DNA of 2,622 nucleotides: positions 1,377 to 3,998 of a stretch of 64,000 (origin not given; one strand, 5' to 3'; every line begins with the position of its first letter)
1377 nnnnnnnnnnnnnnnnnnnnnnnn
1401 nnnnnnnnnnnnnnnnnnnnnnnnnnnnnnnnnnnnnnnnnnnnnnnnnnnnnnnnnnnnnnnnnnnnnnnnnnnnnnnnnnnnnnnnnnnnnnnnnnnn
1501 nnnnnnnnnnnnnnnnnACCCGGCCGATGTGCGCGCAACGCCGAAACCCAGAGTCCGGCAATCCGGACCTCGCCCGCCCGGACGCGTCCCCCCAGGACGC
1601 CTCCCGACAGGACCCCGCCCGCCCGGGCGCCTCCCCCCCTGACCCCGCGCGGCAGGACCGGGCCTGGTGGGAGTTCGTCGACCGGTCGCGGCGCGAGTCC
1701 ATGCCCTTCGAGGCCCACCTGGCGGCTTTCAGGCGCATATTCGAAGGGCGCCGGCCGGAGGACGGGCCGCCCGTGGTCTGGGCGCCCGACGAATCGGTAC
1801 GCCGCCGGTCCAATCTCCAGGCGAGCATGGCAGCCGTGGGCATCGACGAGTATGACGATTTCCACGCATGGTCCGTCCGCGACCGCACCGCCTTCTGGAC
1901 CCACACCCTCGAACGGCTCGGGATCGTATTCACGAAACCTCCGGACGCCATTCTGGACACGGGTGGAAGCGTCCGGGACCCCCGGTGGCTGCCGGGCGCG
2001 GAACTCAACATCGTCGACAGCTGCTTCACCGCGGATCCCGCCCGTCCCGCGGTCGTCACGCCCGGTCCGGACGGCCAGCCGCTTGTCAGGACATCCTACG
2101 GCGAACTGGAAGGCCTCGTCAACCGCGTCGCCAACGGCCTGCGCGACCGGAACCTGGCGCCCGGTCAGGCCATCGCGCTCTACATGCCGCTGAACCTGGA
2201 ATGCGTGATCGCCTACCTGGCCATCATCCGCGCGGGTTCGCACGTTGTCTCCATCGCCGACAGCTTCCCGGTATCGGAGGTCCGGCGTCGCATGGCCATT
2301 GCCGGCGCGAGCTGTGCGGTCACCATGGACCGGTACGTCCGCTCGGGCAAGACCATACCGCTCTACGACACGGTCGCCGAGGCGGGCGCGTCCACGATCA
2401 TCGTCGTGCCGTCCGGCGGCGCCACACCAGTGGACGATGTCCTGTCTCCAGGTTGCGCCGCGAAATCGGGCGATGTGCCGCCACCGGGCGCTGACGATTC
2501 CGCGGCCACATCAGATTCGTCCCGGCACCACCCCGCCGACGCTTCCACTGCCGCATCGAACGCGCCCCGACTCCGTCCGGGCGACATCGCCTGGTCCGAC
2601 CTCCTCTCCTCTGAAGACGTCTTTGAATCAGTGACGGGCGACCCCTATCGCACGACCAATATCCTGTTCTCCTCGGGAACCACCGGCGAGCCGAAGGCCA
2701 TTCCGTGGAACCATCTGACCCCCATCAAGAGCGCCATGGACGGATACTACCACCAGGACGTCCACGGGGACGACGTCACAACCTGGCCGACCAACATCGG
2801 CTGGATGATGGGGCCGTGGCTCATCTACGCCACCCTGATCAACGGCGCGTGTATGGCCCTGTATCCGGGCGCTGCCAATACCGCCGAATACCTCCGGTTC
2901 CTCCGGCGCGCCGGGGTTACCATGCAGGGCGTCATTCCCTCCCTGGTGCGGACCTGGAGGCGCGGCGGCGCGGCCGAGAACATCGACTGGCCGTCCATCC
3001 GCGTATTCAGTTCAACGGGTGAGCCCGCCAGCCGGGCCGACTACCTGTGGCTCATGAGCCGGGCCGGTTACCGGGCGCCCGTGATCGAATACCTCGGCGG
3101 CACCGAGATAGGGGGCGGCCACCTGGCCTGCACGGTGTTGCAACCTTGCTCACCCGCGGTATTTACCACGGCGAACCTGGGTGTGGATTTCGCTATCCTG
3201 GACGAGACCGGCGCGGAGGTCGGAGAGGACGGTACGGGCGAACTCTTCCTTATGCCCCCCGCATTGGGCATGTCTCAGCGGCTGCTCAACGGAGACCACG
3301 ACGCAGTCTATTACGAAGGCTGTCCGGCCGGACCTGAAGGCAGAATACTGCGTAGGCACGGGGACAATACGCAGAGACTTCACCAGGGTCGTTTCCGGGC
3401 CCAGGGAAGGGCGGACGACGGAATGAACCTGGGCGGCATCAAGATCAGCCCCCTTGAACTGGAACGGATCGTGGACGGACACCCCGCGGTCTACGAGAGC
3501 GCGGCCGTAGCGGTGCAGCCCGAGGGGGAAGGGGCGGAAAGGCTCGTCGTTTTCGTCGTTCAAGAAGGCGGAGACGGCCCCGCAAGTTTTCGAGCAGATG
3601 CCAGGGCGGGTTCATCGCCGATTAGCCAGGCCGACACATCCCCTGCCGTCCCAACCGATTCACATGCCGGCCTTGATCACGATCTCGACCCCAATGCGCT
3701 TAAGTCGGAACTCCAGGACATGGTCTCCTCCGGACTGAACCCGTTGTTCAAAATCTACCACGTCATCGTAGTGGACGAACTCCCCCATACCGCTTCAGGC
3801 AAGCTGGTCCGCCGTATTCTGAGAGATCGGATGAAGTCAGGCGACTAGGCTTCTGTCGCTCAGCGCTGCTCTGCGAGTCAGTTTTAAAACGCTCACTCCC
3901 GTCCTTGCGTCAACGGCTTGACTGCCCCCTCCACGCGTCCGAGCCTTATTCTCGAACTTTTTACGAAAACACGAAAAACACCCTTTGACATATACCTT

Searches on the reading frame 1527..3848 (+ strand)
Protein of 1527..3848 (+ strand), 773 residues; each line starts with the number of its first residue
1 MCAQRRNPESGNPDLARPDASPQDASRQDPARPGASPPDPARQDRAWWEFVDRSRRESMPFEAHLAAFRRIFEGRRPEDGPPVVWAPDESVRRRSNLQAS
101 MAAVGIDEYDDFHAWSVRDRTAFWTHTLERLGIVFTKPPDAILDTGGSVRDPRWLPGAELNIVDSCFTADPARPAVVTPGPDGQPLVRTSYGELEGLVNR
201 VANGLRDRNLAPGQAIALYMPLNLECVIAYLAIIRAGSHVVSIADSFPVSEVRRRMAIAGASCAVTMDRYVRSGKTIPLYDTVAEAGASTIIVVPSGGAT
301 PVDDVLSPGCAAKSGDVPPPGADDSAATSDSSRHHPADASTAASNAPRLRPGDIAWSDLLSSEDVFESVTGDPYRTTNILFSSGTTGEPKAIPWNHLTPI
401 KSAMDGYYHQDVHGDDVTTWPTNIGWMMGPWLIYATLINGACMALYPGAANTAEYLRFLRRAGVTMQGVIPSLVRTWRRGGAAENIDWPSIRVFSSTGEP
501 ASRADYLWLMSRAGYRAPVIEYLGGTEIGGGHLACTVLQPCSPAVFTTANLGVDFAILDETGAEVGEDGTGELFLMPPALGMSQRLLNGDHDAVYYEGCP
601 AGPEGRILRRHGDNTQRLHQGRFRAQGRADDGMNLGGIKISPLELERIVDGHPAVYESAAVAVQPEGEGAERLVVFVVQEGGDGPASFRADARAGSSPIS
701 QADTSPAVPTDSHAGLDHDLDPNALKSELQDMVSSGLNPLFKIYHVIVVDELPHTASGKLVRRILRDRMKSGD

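Call 8: search_protein_families(library=pfam, proteins=[window:1527-3848:+], max_evalue=0.0001)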
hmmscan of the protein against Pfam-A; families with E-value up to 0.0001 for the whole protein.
window:1527-3848:+ (773 aa): 3 families
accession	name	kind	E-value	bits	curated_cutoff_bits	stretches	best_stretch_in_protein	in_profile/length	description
PF00501.34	AMP-binding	-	1.3e-45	156.3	29.9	1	170-576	8-375/384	AMP-binding enzyme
PF16177.11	ACAS_N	-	3e-10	40.2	27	1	109-166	1-55/55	Acetyl-coenzyme A synthetase N-terminus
PF13193.12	AMP-binding_C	-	6.6e-09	37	24.5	0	722-759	41-76/76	AMP-binding enzyme C-terminal domain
